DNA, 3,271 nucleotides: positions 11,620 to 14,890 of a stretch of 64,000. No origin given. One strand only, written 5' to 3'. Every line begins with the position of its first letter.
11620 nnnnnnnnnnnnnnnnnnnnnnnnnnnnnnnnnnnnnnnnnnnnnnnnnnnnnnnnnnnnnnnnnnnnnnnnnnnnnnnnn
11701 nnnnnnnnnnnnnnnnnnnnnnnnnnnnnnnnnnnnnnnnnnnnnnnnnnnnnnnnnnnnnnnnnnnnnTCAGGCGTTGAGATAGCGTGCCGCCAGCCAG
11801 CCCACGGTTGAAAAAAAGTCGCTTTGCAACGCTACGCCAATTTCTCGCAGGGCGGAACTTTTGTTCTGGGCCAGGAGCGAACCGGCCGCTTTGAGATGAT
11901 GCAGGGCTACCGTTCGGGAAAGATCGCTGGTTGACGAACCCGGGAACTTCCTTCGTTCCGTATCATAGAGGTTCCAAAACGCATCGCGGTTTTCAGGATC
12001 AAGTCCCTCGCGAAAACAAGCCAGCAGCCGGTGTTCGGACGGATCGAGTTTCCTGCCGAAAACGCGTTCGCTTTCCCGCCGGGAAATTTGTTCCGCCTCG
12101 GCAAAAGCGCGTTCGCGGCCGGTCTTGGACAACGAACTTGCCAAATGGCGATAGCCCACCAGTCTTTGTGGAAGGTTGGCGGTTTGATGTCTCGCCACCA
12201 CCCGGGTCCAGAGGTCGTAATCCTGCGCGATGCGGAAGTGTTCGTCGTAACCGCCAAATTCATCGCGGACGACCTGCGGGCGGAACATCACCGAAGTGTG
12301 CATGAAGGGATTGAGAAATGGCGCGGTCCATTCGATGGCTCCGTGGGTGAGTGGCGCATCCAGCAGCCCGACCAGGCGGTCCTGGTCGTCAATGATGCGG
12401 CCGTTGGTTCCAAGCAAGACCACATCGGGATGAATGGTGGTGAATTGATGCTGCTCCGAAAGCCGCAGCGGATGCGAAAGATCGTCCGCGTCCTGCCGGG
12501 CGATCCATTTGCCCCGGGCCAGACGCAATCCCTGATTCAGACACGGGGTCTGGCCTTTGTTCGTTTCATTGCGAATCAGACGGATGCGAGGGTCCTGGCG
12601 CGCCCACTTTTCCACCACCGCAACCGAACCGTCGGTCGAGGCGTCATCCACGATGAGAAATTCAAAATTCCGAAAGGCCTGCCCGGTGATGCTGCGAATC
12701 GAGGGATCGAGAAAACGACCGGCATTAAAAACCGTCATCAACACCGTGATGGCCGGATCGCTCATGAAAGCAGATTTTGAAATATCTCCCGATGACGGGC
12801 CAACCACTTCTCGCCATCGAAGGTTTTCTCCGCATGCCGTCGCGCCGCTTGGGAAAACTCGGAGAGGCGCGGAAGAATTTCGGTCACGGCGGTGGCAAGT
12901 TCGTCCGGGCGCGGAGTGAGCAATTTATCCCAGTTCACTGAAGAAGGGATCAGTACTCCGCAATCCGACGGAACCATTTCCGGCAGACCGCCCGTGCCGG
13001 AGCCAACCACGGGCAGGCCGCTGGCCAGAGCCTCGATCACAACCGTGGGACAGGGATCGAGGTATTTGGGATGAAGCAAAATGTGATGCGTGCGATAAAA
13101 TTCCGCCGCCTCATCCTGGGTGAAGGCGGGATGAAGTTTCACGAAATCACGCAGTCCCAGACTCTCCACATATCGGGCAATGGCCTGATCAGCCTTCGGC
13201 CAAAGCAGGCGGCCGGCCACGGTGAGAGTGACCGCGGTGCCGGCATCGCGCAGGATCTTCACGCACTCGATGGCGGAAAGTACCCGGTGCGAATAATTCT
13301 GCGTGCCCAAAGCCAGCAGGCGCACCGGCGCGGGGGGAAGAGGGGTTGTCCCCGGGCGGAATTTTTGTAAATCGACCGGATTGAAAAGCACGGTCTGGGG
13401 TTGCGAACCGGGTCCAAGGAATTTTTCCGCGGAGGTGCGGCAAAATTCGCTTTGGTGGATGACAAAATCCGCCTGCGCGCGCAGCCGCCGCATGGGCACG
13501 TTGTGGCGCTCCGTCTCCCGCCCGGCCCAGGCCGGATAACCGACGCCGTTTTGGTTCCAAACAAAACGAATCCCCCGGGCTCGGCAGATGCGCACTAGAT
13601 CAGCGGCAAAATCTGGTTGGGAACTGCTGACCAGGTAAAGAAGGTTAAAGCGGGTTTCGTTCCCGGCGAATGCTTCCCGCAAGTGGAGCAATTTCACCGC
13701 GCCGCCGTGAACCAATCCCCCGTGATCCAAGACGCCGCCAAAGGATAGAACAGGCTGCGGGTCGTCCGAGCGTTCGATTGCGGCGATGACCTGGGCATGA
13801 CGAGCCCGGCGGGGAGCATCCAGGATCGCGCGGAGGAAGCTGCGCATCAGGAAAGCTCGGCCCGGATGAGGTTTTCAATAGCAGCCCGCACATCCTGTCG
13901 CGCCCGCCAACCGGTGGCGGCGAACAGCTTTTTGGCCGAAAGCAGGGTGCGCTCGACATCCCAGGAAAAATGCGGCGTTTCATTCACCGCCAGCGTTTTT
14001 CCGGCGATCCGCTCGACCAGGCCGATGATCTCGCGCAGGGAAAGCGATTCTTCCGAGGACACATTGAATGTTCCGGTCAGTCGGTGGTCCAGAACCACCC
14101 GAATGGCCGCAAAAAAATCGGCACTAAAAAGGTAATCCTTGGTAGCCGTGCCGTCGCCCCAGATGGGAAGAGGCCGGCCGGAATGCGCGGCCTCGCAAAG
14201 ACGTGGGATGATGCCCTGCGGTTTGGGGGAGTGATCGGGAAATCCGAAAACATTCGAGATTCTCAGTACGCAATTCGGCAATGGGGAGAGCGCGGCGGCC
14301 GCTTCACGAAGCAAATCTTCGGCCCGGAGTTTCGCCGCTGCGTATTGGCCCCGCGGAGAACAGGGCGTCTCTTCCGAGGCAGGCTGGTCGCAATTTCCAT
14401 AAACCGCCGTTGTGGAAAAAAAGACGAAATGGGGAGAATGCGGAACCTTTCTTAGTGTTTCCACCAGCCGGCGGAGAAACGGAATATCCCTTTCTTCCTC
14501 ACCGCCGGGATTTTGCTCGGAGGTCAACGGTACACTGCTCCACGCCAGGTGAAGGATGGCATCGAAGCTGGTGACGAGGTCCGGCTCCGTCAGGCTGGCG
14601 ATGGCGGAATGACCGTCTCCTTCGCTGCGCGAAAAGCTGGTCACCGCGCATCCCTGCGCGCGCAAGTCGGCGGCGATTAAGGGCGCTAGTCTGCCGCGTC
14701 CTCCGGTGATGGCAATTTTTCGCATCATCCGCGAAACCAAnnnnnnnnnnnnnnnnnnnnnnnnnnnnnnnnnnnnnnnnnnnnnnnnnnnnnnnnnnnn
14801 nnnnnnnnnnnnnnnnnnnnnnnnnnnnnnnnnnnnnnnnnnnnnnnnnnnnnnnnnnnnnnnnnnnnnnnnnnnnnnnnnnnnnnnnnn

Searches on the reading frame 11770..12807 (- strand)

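Call 45: search_protein_families(library=pfam, proteins=[window:11770-12807:-], max_evalue=0.001)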
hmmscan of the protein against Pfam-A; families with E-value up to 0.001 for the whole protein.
window:11770-12807:- (345 aa): 3 families
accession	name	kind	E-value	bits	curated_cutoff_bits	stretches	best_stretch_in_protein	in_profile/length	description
PF00535.33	Glycos_transf_2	-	7.2e-27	94.8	23.3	1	21-143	1-123/168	Glycosyl transferase family 2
PF10111.15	Glyco_tranf_2_2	-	1.6e-10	41.4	27.3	1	32-124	14-107/276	Glycosyltransferase like family 2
PF13641.12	Glyco_tranf_2_3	-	2.1e-10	41.5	27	1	18-217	1-209/230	Glycosyltransferase like family 2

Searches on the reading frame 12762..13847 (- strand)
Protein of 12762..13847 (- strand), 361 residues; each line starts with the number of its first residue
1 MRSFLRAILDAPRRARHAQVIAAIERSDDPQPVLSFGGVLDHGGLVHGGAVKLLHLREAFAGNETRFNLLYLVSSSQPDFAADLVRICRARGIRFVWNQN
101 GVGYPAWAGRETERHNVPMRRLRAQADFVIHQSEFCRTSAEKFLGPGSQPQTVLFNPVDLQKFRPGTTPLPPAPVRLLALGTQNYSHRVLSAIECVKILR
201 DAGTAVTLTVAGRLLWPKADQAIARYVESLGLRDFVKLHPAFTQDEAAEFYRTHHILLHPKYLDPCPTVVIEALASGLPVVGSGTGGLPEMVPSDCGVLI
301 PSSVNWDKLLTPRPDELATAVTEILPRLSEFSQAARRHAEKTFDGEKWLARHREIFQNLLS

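Call 45: search_protein_families(library=pfam, proteins=[window:12762-13847:-], max_evalue=0.001)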
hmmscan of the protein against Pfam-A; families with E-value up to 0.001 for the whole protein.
window:12762-13847:- (361 aa): 3 families
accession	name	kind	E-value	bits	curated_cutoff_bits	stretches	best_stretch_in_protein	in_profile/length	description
PF13692.12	Glyco_trans_1_4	-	1.9e-14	54.6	27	1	177-324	4-139/142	Glycosyl transferases group 1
PF00534.26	Glycos_transf_1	-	2.6e-14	53.5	26.4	1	180-309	21-148/172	Glycosyl transferases group 1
PF20706.3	GT4-conflict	-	0.00021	20.9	26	1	110-336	131-366/385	Family 4 Glycosyltransferase in conflict systems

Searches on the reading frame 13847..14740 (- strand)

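Call 45: search_protein_families(library=pfam, proteins=[window:13847-14740:-], max_evalue=0.001)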
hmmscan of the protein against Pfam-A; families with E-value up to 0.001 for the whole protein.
window:13847-14740:- (297 aa): 3 families
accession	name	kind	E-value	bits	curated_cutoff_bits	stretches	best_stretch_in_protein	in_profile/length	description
PF01370.27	Epimerase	-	3.3e-34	118.8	20.9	1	9-227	1-239/240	NAD dependent epimerase/dehydratase family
PF16363.11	GDP_Man_Dehyd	-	5.3e-21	75.9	27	1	58-253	75-273/332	GDP-mannose 4,6 dehydratase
PF04321.23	RmlD_sub_bind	-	8.7e-09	35.3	27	1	8-232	2-217/287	RmlD substrate binding domain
